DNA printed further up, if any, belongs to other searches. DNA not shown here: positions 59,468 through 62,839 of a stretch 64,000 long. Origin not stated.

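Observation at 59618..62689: Membrane Ser/Thr kinase combining a double zinc ribbon with a periplasmic domain of four ~60-aa W/Y/L/GW/EI.RFE repeats of unknown family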

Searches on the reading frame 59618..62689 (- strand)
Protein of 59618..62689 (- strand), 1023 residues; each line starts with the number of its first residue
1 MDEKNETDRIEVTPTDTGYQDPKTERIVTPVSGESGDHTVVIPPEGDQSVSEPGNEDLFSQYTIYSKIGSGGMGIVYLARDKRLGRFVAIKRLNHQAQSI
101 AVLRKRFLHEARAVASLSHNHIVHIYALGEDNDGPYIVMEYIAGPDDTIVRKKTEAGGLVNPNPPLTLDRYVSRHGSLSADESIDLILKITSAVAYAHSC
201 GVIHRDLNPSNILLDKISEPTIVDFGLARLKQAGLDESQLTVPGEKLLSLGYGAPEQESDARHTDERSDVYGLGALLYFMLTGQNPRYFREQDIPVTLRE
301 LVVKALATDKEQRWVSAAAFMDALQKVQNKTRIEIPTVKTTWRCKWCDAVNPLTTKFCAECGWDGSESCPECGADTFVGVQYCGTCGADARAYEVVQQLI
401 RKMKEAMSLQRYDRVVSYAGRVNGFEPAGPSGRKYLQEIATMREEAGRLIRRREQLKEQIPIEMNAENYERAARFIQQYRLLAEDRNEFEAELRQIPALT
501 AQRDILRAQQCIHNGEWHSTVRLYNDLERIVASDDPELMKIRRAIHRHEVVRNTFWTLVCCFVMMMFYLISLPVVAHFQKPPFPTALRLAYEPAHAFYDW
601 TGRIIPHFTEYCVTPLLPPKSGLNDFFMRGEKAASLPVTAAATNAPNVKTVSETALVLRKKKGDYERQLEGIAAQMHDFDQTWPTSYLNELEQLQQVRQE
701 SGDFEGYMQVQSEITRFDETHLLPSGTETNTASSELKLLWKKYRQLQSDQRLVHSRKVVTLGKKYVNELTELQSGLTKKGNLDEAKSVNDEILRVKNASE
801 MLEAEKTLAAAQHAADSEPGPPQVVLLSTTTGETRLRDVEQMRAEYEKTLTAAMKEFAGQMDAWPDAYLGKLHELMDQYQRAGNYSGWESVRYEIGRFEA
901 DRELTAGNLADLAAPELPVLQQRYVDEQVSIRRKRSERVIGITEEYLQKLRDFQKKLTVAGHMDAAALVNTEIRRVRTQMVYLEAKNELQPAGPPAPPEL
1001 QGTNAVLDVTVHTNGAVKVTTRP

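Call 3: search_protein_families(library=pfam, proteins=[window:59618-62689:-], max_evalue=10)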
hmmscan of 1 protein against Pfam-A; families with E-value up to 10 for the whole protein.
window:59618-62689:- (1023 aa): 21 families
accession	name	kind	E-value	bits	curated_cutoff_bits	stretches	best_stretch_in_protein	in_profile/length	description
PF00069.31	Pkinase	-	1.9e-39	136.1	31.7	1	62-337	1-256/263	Protein kinase domain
PF07714.23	PK_Tyr_Ser-Thr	-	8.6e-27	94.5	23.1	1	64-287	3-205/258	Protein tyrosine and serine/threonine kinase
PF12773.13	DZR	-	1.8e-06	28.4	27.3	1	344-387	1-45/45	Double zinc ribbon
PF01636.29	APH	-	0.00059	20.1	23.2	1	201-230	169-199/239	Phosphotransferase enzyme family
PF19974.5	TCAD9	-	0.0023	17.6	40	1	189-226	286-322/429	Ternary complex associated domain 9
PF06293.20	Kdo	-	0.0042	17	21.3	1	168-231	105-172/207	Lipopolysaccharide kinase (Kdo/WaaP) family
PF13240.11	Zn_Ribbon_1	-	0.007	16.6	25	3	344-362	2-20/23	zinc-ribbon domain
PF10262.15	Rdx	-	0.012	16.3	22.6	1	378-405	2-29/74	Rdx family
PF01163.29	RIO1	-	0.017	15.2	22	1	189-226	112-149/187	RIO domain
PF12330.14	Haspin_kinase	-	0.023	14.2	25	1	204-232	229-257/364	Haspin like kinase domain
PF03109.22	ABC1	-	0.038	13.6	22.9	1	199-229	185-215/244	ABC1 atypical kinase-like domain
PF17032.10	Zn_ribbon_15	-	0.042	15.1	28.9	2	366-387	52-73/73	zinc-ribbon family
PF03356.20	Pox_LP_H2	-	0.053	13.8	27.6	1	465-525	58-116/188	Viral late protein H2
PF02961.22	SAM_BAF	-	0.14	13.1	25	1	461-512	31-81/88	Barrier to autointegration factor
PF05427.16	FIBP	-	0.57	9.9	21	1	487-559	227-300/360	Acidic fibroblast growth factor binding (FIBP)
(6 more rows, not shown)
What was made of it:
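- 61529..61660 (-): Double zinc ribbon, aa 344-387 (CKWC, CAEC, CPEC, CGTC). It is the most conserved part of the protein. Pfam DZR 28.4 bits against cut-off 27.3 (call 3).
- On Hanks-type (eukaryotic-like) Ser/Thr protein kinase, Pfam PF00069: 136.1 bits against a cut-off of 31.7, E 1.9e-39, aa 62-337 (call 3).
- On Double zinc ribbon, Pfam PF12773: 28.4 bits against 27.3 (call 3).
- Checked: Pfam DZR covers aa 344-387 (28.4 bits against a gathering score of 27.3; call 3).
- Kinase and zinc ribbon: Pfam Pkinase 1.9e-39 and DZR above its gathering score (call 3).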

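Call 4: search_protein_families(library=ncbifam, proteins=[window:59618-62689:-], max_evalue=10)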
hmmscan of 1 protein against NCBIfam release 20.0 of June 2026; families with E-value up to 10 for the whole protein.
window:59618-62689:- (1023 aa): 23 families
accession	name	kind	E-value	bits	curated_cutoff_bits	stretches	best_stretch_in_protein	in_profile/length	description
NF033483.0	PknB_PASTA_kin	equivalog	7.4e-62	210.1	450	3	61-146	8-93/563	Stk1 family PASTA domain-containing Ser/Thr kinase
NF009651.0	PRK13184.1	equivalog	9e-42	143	839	1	61-293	3-236/932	serine/threonine-protein kinase PknD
NF047741.1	antiphage_MADS6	equivalog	7.8e-40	137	460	2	168-332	285-465/612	methylation-associated defense system protein kinase MAD6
NF052427.1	StpK7MSMEG_1200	equivalog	3.3e-37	128.3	900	1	58-287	5-209/601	serine/threonine protein kinase StpK7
NF038150.1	lanthi_synth_IV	equivalog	4.2e-26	91.5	650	1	57-340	186-451/851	class IV lanthionine synthetase LanL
TIGR03903.1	TOMM_kin_cyc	equivalog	3.2e-22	78.2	705.75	1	86-284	4-186/1267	TOMM system kinase/cyclase fusion protein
NF053615.1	SerThrKinAfsKStmc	equivalog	3.5e-20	72.3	1300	1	62-286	15-212/809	protein serine/threonine kinase AfsK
NF033442.0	BREX_PglW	equivalog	6.4e-19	67.2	990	1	86-330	237-489/1391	BREX system serine/threonine kinase PglW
NF038151.1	lanthi_synth_III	equivalog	2e-13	49.7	575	1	57-310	218-452/833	class III lanthionine synthetase LanKC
TIGR03724.2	arch_bud32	equivalog_domain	2.7e-08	33.6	125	1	104-233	37-136/193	KEOPS complex kinase/ATPase Bud32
NF011463.0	PRK14879.1-4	equivalog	2.8e-08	33.5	188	2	184-233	117-165/237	Kae1-associated kinase Bud32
NF043056.1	T4SS_LegK1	equivalog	4.4e-07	28.9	550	1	177-280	184-283/516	Dot/Icm T4SS effector kinase LegK1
NF002475.0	PRK01723.1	equivalog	2.6e-05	23.4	142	1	189-233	151-195/241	3-deoxy-D-manno-octulosonic acid kinase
NF058632.1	SerThrKinPrkT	equivalog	0.00012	21.2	280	1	61-146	22-106/322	serine/threonine protein kinase PrkT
NF011149.0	PRK14559.1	equivalog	0.00013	20.9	374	1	344-439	4-60/642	serine/threonine phosphatase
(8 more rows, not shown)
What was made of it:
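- Closest known: PASTA receptor kinases. Same: The kinase domain is the best NCBIfam match (PknB_PASTA_kin 7.4e-62; call 4).
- Closest known: Pfam DZR. Same: The Pfam hit is above its gathering score (call 3) and the N-terminal ribbon of PRK14559 matches at 1.3e-4 (call 4).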

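Call 64: predict_structure(alignment_id=A4)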
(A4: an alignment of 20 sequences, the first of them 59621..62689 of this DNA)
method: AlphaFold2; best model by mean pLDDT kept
length: 1023 residues; sequences in the alignment: 20
mean_pLDDT: 78.1   pTM: 0.36
mean pLDDT of the five models: 78.1, 75.5, 75.2, 75.0, 74.3
residues with pLDDT >= 90: 382; 70-90: 404; 50-70: 77; < 50: 160
segments of 3 or more residues with pLDDT < 50: 1-55, 153-157, 236-250, 332-339, 629-651, 817-832, 993-1023
pLDDT, mean of each block of 10 residues (from residue 1): 33 34 34 29 29 54 87 84 90 84 81 85 90 89 77 52 90 91 94 92 84 92 72 47 44 55 78 94 89 91 90 92 87 43 78 77 81 77 82 90 95 94 87 94 96 95 93 95 90 92 92 91 90 86 91 89 87 79 76 83 70 65 61 32 34 74 88 88 91 91 86 91 69 82 87 89 91 86 86 90 87 54 40 67 92 92 93 94 90 92 80 79 91 93 95 89 79 87 87 45 37 35 33
secondary structure, 60 per line:
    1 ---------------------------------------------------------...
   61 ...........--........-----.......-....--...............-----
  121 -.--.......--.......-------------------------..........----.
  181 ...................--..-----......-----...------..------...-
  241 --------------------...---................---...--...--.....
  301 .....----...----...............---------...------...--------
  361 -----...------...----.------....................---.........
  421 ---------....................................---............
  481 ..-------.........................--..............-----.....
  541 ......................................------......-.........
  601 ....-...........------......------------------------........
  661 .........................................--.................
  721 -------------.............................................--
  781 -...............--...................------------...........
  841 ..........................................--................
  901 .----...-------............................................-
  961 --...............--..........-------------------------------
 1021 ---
elements in order (helices of 4 or more, strands of 3 or more residues): H58-61 E62-71 E74-81 E87-93 H95-98 H101-115 E125-131 E134-140 H168-175 H180-199 E212-214 E220-222 H267-282 H296-305 H317-331 E341-343 E350-352 E366-368 E375-377 H390-408 H412-420 H430-465 H469-482 H490-514 H517-530 H536-578 H585-590 H592-604 H606-616 H623-628 H653-701 H704-720 H734-778 H782-796 H799-817 H830-882 H885-901 H916-959 H963-977 H980-989
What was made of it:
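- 61679..62506 (-): Protein kinase domain, aa 62-337. Present: GSGGMG loop, VAIK, HRD, DFG, APE. The activation-loop residue T241 is invariant in orthologues. AF2 pLDDT is about 80-94, with a disordered activation loop at 236-250 (call 64).
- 61529..61660 (-): Four short strands appear in the AF2 model (call 64).
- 60734..60955 (-): Membrane-proximal extracytoplasmic region, aa 579-652: short helices followed by a disordered linker. AF2 pLDDT is 60-83 for 585-628 and below 50 for 629-651 (call 64).
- The full-length model shows confident domains separated by disordered linkers at 629-651 and 817-832 (call 64). The AF2 monomer model says nothing about oligomerisation, and pTM 0.36 means the inter-domain geometry is unknown (call 64). 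The disordered linkers between modules (call 64) argue against a rigid ruler.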
